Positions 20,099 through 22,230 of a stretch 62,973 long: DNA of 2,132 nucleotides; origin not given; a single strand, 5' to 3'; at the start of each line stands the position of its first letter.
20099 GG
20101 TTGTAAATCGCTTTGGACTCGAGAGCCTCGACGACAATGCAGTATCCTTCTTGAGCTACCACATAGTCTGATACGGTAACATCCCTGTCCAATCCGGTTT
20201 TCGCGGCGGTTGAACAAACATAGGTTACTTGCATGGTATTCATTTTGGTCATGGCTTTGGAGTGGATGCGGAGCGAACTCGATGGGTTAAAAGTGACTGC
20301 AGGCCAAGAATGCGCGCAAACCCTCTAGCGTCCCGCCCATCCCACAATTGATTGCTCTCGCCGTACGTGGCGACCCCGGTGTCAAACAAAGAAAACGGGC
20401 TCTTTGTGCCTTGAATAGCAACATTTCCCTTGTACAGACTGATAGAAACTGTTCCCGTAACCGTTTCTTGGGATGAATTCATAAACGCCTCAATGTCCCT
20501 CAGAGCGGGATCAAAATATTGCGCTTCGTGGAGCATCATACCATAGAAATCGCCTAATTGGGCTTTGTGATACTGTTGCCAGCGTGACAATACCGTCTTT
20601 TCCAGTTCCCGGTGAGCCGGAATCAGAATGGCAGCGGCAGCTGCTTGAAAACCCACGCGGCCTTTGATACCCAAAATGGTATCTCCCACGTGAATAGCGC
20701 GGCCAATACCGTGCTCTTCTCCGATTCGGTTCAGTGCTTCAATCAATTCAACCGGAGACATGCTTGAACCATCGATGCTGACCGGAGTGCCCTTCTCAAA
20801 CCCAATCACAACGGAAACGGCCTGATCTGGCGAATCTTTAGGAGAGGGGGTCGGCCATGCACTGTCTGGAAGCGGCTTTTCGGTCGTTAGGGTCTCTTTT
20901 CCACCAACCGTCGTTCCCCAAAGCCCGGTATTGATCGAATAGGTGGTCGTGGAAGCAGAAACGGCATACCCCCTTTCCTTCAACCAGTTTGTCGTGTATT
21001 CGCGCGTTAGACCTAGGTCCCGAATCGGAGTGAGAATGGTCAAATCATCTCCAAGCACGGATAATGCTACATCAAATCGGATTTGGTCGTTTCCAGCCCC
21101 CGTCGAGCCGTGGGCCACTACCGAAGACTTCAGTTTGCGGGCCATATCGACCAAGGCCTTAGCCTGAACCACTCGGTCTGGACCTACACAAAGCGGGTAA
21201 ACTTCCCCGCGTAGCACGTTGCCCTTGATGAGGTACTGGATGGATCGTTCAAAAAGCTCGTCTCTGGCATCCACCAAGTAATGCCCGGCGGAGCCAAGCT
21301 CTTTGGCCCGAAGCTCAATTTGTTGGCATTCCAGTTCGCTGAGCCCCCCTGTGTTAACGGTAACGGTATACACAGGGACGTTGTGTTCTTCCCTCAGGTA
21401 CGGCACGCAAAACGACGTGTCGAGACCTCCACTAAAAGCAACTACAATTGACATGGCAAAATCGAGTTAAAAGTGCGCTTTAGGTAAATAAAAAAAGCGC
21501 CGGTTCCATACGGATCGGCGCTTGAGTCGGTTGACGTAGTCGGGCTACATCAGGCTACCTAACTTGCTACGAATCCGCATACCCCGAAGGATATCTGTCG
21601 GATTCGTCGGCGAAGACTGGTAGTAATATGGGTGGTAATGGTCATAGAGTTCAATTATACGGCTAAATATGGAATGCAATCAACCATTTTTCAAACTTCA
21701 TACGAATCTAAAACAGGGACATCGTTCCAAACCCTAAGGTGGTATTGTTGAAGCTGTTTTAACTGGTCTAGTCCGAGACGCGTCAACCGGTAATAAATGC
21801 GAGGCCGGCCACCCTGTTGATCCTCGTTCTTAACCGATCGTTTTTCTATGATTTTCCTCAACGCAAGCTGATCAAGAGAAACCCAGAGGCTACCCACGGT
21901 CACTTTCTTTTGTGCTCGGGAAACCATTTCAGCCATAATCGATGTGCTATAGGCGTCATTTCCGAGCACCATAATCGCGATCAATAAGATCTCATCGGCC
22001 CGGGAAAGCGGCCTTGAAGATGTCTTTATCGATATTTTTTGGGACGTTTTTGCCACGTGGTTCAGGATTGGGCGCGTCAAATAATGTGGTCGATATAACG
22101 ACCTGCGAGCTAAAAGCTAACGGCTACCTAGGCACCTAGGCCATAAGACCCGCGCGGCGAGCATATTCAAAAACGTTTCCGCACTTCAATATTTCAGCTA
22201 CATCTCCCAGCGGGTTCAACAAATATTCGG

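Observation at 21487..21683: Candidate arginine-codon leader-peptide attenuator upstream of argG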

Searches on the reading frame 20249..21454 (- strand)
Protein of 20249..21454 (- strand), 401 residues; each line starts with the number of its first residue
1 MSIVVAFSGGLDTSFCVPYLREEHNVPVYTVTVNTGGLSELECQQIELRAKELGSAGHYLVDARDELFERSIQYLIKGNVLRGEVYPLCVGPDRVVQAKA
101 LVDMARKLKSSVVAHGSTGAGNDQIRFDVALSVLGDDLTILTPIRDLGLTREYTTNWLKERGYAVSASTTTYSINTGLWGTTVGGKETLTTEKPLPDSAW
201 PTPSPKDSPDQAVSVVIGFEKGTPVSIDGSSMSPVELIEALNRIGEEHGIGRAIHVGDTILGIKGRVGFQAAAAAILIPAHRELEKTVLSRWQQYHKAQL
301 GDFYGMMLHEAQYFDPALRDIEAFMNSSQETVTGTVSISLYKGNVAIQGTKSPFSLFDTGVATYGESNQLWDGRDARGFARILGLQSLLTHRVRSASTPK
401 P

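Call 6: search_protein_families(library=ncbifam, proteins=[window:20249-21454:-])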
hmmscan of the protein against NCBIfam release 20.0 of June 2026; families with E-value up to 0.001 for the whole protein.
window:20249-21454:- (401 aa): 6 families
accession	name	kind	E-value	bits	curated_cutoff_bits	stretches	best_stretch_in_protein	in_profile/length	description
NF003385.0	PRK04527.1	equivalog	1e-96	324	603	1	2-394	5-396/401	argininosuccinate synthase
NF001770.0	PRK00509.1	equivalog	2e-96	323.5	334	1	3-393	7-397/401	argininosuccinate synthase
TIGR00032.1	argG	equivalog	4.8e-93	312.6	268.2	1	3-391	2-390/394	argininosuccinate synthase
NF010392.0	PRK13820.1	equivalog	1.8e-90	303.8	512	1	2-394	4-392/395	argininosuccinate synthase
NF038212.1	argG_rel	exception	1.9e-31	109.2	425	1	3-349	17-360/381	argininosuccinate synthase-related protein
NF003779.0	PRK05370.1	equivalog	7.6e-31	107.4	657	1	3-353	14-378/448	argininosuccinate synthase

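Call 8: find_related_loci(query=window:20249-21454:-, collection=genome_contigs, flank=3000)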
Query window:20249-21454:- (401 aa) in genome_contigs; peptide patterns used: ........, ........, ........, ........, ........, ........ (x = any residue, [..] = any of these).
600 stretches matched a pattern (row limit reached: there are more); 584 encode a relative of the query (tblastn E <= 1e-3); the best 80 are kept; 80 distinct loci.
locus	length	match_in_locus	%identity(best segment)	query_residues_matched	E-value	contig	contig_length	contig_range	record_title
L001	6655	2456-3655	76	1-400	0e+0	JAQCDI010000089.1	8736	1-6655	MAG: Bacteroidetes bacterium isolate casp15-mb.73 NODE_9631_length_8736_cov_0.061827, whole genome shotgun sequence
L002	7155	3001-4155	62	3-386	7e-160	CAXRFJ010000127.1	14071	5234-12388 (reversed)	MAG: Rubrivirga sp. isolate CJ05B_8.35 genome assembly, contig: k141_718057, whole genome shotgun sequence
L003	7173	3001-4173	60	3-392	6e-156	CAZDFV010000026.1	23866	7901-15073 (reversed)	MAG TPA_asm: uncultured Rhodothermales bacterium isolate SRP063590_co1_117 genome assembly, contig: NODE_1960_length_238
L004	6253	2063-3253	59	2-399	6e-155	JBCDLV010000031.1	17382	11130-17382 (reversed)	MAG: Bacteroidota bacterium isolate P01_H01_bin.93 k141_361861_length_17382_cov_57.2720, whole genome shotgun sequence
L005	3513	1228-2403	52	3-393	2e-144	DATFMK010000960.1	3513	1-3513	MAG TPA_asm: Balneolales bacterium isolate SMAG_U9223 k141_255000, whole genome shotgun sequence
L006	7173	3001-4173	53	3-393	2e-138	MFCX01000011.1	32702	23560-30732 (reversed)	MAG: Candidatus Daviesbacteria bacterium RIFCSPHIGHO2_02_FULL_39_12 rifcsphigho2_02_scaffold_1682, whole genome shotgun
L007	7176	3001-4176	54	2-393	8e-136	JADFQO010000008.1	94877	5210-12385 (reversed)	MAG: Myxococcales bacterium isolate B7T1B8 B7T1B8_NODE258, whole genome shotgun sequence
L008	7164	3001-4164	52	4-394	1e-131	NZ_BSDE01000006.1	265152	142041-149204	Geothrix limicola strain Red804 sequence06, whole genome shotgun sequence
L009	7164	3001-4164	53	3-389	9e-131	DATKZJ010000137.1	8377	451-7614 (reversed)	MAG TPA_asm: Spirochaetota bacterium isolate SMAG_U14242 k141_4467980, whole genome shotgun sequence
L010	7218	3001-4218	50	3-401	3e-130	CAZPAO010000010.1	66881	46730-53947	MAG TPA_asm: uncultured Gammaproteobacteria bacterium isolate binchicken_co50_240 genome assembly, contig: NODE_400_leng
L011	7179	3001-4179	50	3-394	9e-130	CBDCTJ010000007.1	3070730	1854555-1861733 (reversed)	MAG: Planctomycetota bacterium isolate a905712d-5f3e-44c1-92c0-259fa43ced3e genome assembly, contig: contig_7, whole gen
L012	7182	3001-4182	51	3-392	7e-130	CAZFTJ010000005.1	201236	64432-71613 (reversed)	MAG TPA_asm: uncultured Spirochaetota bacterium isolate binchicken_co178_263 genome assembly, contig: NODE_115_length_20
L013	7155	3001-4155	51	4-391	2e-129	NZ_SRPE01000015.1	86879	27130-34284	Empedobacter tilapiae strain MRS2 contig15, whole genome shotgun sequence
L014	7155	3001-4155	51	4-391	1e-129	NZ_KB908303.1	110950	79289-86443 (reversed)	Empedobacter brevis NBRC 14943 = ATCC 43319 H277DRAFT_scaffold00013.13, whole genome shotgun sequence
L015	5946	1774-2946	50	2-394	1e-128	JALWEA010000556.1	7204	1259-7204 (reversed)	MAG: Calditrichia bacterium isolate T11_metabat1_scaf2bin.026 T11_NODE_6857_length_7204_cov_2.513494, whole genome shotg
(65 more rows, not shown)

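Call 22: find_related_loci(query=window:20249-21454:-, collection=metagenome_contigs, flank=2500)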
Query window:20249-21454:- (401 aa) in metagenome_contigs; peptide patterns used: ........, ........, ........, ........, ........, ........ (x = any residue, [..] = any of these).
600 stretches matched a pattern (row limit reached: there are more); 582 encode a relative of the query (tblastn E <= 1e-3); the best 80 are kept; 80 distinct loci.
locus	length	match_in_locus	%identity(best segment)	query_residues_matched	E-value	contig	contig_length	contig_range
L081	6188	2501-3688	80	1-396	0e+0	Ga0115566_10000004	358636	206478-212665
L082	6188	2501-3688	75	6-401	0e+0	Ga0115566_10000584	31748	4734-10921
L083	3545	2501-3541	74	1-347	4e-179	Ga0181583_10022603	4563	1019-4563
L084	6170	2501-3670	54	4-392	1e-139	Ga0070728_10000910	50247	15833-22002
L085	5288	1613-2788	54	2-392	5e-139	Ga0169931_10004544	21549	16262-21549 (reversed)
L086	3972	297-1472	52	3-393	1e-141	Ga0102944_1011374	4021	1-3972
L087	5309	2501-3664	52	3-389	2e-130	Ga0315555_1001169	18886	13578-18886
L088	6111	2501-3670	50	2-393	5e-130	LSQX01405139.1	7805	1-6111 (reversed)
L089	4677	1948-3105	50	4-389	4e-130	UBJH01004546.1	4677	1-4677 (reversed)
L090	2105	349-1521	49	4-394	4e-137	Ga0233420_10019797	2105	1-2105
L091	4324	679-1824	50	2-386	1e-129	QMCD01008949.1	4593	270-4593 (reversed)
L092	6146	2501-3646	50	2-386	4e-128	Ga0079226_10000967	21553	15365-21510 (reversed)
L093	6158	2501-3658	49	3-391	1e-124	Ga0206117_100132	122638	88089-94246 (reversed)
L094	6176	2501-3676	48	3-396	5e-124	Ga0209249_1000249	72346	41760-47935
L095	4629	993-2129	49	3-384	7e-124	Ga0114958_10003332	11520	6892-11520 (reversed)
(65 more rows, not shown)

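Call 27: find_homologous_proteins(query=window:20249-21454:-, max_evalue=1e-100)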
Query window:20249-21454:- (401 aa): 7529 proteins with E <= 1e-100 among 8000 candidates; the best 120 are listed.
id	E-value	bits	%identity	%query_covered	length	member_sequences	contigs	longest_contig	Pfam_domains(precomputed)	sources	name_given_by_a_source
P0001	4.0e-266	900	100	100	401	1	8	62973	PF00764.26,PF20979.3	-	-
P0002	2.2e-245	832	91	100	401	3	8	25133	PF00764.26,PF20979.3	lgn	-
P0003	5.2e-240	814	90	100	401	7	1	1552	PF00764.26,PF20979.3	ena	-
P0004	1.1e-237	807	88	100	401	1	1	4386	PF00764.26,PF20979.3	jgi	-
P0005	3.5e-236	802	87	100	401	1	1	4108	PF00764.26,PF20979.3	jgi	jgi:argininosuccinate synthase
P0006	5.3e-233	791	85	100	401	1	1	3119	PF00764.26,PF20979.3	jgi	-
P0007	7.5e-233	791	85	100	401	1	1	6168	PF00764.26,PF20979.3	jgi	jgi:argininosuccinate synthase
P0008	2.1e-232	789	85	100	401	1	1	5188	PF00764.26,PF20979.3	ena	-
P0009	1.4e-231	787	85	100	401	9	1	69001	PF00764.26,PF20979.3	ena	-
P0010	1.7e-231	786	85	100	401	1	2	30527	PF00764.26,PF20979.3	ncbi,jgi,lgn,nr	ncbi:argininosuccinate synthase [bacterium]|nr:argininosuccinate synthase [bacterium]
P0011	5.4e-228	775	85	100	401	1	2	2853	PF00764.26,PF20979.3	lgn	-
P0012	1.0e-227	774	85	100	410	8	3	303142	PF00764.26,PF20979.3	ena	-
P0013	2.5e-213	727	80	99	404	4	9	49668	PF00764.26,PF20979.3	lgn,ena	-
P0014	7.8e-211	718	80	99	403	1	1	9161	PF00764.26,PF20979.3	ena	-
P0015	1.2e-210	718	80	99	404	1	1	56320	PF00764.26,PF20979.3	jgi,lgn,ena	-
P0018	7.2e-210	715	80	99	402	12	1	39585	PF00764.26,PF20979.3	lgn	-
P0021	2.0e-206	704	77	99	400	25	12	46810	PF00764.26,PF20979.3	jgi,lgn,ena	-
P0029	2.6e-201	687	76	99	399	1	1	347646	PF00764.26,PF20979.3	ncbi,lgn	-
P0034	1.1e-177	609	68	100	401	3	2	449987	PF00764.26,PF20979.3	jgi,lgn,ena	-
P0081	6.0e-168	577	64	100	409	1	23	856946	PF00764.26,PF20979.3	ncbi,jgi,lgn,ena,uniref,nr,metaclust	ncbi:argininosuccinate synthase [Rhodothermus bifroesti]|uniref:argininosuccinate synthase n=1 Tax=R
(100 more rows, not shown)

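Call 28: find_encoding_contigs(protein=P0002, flank=1500, max_places=2)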
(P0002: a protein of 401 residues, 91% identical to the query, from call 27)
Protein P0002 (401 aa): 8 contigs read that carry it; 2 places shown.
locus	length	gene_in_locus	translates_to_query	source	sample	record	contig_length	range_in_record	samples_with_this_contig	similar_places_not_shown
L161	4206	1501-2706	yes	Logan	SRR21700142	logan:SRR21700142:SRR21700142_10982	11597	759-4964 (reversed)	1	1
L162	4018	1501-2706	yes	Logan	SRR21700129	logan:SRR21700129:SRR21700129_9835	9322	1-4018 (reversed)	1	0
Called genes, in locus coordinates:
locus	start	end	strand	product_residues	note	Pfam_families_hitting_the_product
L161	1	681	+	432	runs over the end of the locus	PF00330:Aconitase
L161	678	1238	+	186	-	PF00694:Aconitase_C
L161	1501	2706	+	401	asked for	PF00764:Arginosuc_synth, PF20979:Arginosuc_syn_C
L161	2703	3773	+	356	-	-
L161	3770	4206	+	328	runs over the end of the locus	PF01118:Semialdhyde_dh, PF22698:Semialdhyde_dhC_1, PF02774:Semialdhyde_dhC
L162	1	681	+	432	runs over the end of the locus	PF00330:Aconitase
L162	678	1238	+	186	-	PF00694:Aconitase_C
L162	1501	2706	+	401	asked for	PF00764:Arginosuc_synth, PF20979:Arginosuc_syn_C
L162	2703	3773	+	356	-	-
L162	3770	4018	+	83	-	?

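Call 29: find_encoding_contigs(protein=P0004, flank=1500, max_places=2)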
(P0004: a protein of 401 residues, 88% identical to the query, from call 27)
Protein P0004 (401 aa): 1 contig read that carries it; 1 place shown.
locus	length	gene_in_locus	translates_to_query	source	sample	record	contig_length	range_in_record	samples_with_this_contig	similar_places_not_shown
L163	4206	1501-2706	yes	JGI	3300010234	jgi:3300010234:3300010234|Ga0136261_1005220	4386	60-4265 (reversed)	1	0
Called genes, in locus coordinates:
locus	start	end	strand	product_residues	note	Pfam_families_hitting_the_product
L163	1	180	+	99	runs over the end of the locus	?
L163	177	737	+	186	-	PF00694:Aconitase_C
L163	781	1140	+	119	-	PF03551:PadR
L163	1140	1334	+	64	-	-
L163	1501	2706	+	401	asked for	PF00764:Arginosuc_synth, PF20979:Arginosuc_syn_C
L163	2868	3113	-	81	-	-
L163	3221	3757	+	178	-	-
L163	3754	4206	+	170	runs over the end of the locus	?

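Call 30: find_encoding_contigs(protein=P0009, flank=1500, max_places=2)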
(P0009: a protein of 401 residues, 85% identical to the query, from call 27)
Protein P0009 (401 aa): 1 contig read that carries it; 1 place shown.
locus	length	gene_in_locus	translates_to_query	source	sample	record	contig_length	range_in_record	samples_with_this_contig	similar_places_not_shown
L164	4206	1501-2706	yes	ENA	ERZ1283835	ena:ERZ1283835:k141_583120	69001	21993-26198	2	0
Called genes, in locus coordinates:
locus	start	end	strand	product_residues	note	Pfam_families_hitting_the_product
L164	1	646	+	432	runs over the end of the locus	PF00330:Aconitase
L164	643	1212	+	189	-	PF00694:Aconitase_C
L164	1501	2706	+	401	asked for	PF00764:Arginosuc_synth, PF20979:Arginosuc_syn_C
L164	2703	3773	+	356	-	-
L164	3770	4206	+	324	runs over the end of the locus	PF01118:Semialdhyde_dh, PF22698:Semialdhyde_dhC_1, PF02774:Semialdhyde_dhC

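Call 31: find_encoding_contigs(protein=P0012, flank=1500, max_places=2)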
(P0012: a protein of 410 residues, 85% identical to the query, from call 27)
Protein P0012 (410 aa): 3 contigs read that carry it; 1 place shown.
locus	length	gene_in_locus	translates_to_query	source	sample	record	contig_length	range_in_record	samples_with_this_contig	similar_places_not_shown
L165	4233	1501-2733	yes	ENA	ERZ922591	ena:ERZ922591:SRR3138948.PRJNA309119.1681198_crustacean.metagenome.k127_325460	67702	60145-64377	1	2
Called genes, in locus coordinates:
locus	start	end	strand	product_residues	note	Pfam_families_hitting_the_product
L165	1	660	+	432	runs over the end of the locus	PF00330:Aconitase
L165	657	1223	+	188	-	PF00694:Aconitase_C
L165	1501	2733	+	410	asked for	PF00764:Arginosuc_synth, PF20979:Arginosuc_syn_C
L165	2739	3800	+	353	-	-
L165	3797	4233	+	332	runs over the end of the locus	PF01118:Semialdhyde_dh, PF22698:Semialdhyde_dhC_1, PF02774:Semialdhyde_dhC (weak)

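Call 32: find_encoding_contigs(protein=P0010, flank=1500, max_places=2)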
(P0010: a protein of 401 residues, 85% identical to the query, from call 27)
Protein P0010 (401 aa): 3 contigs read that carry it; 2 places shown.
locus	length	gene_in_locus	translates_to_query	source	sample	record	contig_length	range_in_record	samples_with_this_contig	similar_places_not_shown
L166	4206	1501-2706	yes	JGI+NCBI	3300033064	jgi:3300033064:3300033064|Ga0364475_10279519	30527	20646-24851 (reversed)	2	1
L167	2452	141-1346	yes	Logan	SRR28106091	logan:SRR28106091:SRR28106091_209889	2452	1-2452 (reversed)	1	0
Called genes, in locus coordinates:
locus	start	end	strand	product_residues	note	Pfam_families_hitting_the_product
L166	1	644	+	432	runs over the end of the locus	PF00330:Aconitase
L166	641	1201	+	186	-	PF00694:Aconitase_C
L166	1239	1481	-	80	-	-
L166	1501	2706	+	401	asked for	PF00764:Arginosuc_synth, PF20979:Arginosuc_syn_C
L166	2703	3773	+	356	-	-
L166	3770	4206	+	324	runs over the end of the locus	PF01118:Semialdhyde_dh, PF22698:Semialdhyde_dhC_1, PF02774:Semialdhyde_dhC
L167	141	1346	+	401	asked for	PF00764:Arginosuc_synth, PF20979:Arginosuc_syn_C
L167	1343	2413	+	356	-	-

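Call 33: find_encoding_contigs(protein=P0013, flank=1500, max_places=2)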
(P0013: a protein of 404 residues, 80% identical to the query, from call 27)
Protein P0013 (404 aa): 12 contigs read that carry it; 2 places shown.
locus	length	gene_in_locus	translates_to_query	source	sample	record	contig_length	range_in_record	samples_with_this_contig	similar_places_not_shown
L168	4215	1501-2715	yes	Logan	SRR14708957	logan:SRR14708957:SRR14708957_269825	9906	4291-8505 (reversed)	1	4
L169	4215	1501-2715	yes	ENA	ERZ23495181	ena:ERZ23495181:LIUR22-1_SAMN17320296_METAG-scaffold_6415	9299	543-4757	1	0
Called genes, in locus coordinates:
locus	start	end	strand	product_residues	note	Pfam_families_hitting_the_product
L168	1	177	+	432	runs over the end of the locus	PF00330:Aconitase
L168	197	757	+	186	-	PF00694:Aconitase_C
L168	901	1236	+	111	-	PF03551:PadR (weak)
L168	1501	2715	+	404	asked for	PF00764:Arginosuc_synth, PF20979:Arginosuc_syn_C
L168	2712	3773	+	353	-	-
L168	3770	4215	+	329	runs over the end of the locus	PF01118:Semialdhyde_dh, PF22698:Semialdhyde_dhC_1, PF02774:Semialdhyde_dhC (weak)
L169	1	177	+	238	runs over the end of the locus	?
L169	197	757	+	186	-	PF00694:Aconitase_C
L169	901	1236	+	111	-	PF03551:PadR (weak)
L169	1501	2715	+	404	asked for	PF00764:Arginosuc_synth, PF20979:Arginosuc_syn_C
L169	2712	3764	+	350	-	-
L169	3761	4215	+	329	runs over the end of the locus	PF01118:Semialdhyde_dh, PF22698:Semialdhyde_dhC_1, PF02774:Semialdhyde_dhC (weak)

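Call 34: find_encoding_contigs(protein=P0018, flank=1500, max_places=2)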
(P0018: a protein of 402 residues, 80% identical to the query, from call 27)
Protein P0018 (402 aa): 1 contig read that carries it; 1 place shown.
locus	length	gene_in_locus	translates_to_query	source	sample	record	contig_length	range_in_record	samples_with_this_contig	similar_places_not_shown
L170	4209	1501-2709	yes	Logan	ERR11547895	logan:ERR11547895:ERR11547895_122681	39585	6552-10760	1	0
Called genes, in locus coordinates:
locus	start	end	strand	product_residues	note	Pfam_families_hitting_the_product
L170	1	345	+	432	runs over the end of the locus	PF00330:Aconitase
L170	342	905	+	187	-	PF00694:Aconitase_C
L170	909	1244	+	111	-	PF03551:PadR (weak)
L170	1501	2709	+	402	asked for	PF00764:Arginosuc_synth, PF20979:Arginosuc_syn_C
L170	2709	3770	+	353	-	-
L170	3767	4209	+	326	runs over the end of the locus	PF01118:Semialdhyde_dh, PF22698:Semialdhyde_dhC_1, PF02774:Semialdhyde_dhC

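Call 35: find_encoding_contigs(protein=P0021, flank=1500, max_places=3)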
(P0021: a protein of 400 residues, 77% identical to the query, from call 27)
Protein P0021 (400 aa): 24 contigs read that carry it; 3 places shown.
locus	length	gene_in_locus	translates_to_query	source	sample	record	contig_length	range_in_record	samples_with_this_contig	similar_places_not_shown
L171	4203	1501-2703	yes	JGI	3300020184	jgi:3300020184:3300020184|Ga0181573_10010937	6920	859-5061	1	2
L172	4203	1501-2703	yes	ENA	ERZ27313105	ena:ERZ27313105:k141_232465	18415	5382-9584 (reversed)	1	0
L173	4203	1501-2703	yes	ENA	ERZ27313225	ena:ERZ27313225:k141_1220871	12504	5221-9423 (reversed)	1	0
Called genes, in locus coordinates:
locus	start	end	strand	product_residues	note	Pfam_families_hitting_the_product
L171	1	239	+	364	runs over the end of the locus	?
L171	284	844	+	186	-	PF00694:Aconitase_C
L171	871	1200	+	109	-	PF03551:PadR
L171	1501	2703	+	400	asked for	PF00764:Arginosuc_synth, PF20979:Arginosuc_syn_C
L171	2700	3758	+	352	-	-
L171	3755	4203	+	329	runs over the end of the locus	PF01118:Semialdhyde_dh, PF22698:Semialdhyde_dhC_1, PF02774:Semialdhyde_dhC (faint)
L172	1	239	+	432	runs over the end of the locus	PF00330:Aconitase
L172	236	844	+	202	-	PF00694:Aconitase_C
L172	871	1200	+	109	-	PF03551:PadR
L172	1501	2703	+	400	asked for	PF00764:Arginosuc_synth, PF20979:Arginosuc_syn_C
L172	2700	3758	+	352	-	-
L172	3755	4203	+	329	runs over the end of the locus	PF01118:Semialdhyde_dh, PF22698:Semialdhyde_dhC_1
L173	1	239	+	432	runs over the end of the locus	PF00330:Aconitase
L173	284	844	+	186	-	PF00694:Aconitase_C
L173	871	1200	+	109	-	PF03551:PadR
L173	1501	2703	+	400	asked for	PF00764:Arginosuc_synth, PF20979:Arginosuc_syn_C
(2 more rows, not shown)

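Call 36: find_encoding_contigs(protein=P0029, flank=1500, max_places=2)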
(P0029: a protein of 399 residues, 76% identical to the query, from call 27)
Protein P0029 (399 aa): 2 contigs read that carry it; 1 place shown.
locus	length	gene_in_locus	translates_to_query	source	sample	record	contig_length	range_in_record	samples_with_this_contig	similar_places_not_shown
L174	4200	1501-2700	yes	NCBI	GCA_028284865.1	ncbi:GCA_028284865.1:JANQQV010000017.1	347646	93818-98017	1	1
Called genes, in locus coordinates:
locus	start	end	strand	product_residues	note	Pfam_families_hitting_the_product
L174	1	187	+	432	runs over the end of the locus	PF00330:Aconitase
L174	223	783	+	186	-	PF00694:Aconitase_C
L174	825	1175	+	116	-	PF03551:PadR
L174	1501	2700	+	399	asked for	PF00764:Arginosuc_synth, PF20979:Arginosuc_syn_C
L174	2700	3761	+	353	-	-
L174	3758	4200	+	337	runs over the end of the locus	PF01118:Semialdhyde_dh, PF22698:Semialdhyde_dhC_1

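Call 37: find_encoding_contigs(protein=P0034, flank=1500, max_places=2)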
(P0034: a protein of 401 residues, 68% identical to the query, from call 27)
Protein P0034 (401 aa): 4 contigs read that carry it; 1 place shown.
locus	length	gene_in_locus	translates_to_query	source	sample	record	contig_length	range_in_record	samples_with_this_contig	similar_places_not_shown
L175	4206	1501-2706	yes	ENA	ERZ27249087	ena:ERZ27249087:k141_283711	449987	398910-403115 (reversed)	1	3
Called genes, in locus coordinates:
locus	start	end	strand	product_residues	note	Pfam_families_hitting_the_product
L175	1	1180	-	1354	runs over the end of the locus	PF07494:Reg_prop (faint), PF16819:DUF5074 (faint), PF07495:Y_Y_Y, PF00512:HisKA, PF00165:HTH_AraC (faint), PF02518:HATPase_c, PF00072:Response_reg, PF12833:HTH_18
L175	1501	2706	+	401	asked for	PF00764:Arginosuc_synth, PF20979:Arginosuc_syn_C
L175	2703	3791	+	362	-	-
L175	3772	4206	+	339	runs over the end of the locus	PF01118:Semialdhyde_dh, PF22698:Semialdhyde_dhC_1, PF02774:Semialdhyde_dhC (weak)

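Call 38: find_encoding_contigs(protein=P0081, flank=1500, max_places=1)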
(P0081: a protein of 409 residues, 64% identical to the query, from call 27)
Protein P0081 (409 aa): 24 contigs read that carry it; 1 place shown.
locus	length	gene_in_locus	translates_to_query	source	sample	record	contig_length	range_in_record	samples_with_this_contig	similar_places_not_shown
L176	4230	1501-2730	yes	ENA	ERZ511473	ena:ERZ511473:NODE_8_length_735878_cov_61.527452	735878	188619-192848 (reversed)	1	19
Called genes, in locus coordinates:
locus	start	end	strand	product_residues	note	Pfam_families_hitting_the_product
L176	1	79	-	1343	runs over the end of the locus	PF01364:Peptidase_C25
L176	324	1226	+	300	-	PF00763:THF_DHG_CYH, PF02882:THF_DHG_CYH_C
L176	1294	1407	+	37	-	-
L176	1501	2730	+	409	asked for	PF00764:Arginosuc_synth, PF20979:Arginosuc_syn_C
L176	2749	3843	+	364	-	-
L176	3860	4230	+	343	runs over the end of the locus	PF01118:Semialdhyde_dh, PF02774:Semialdhyde_dhC, PF22698:Semialdhyde_dhC_1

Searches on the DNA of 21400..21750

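Call 20: search_rna_families(source=window, start=21400, end=21750, threshold=evalue, max_evalue=10)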
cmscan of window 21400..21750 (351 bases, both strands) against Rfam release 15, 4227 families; matches with E-value up to 10: 5.
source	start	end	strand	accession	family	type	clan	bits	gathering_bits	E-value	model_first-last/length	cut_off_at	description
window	21491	21557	-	RF00370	sroD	Gene; sRNA;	-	14.9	50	2.2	1-86/86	no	sroD RNA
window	21537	21652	+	RF04137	MIR834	Gene; miRNA;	-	14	200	1.3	1-181/181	no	MIR834 microRNA precursor family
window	21482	21552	-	RF00519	suhB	Gene; sRNA;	CL00108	13.2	41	3.6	1-77/77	no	Makes More Granules Regulator RNA (mmgR)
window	21495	21523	-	RF01938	mir-1251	Gene; miRNA;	-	12.6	81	8.3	18-46/66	no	mir-1251 microRNA precursor family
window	21485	21515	+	RF00234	glmS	Cis-reg; riboswitch;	-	9.1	37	9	1-167/167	no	glmS glucosamine-6-phosphate activated ribozyme aptamer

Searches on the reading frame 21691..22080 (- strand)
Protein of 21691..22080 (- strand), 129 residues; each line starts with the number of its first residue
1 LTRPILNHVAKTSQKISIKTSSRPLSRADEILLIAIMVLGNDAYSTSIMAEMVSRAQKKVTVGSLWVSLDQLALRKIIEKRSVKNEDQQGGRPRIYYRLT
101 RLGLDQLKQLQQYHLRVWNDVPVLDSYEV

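Call 6: search_protein_families(library=ncbifam, proteins=[window:21691-22080:-])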
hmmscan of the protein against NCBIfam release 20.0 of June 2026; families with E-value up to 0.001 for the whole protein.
window:21691-22080:- (129 aa): 1 family
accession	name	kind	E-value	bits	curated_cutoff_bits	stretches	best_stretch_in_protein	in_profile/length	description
TIGR03433.1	padR_acidobact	paralog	2.5e-06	27.5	101.8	1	41-116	18-90/101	PadR family transcriptional regulator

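Call 53: search_protein_families(library=pfam, proteins=[window:21691-22080:-], max_evalue=0.001)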
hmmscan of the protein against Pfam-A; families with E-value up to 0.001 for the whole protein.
window:21691-22080:- (129 aa): 1 family
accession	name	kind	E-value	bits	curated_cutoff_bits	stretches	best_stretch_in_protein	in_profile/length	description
PF03551.20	PadR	-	8.1e-06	26.2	27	1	41-108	8-74/75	Transcriptional regulator PadR-like family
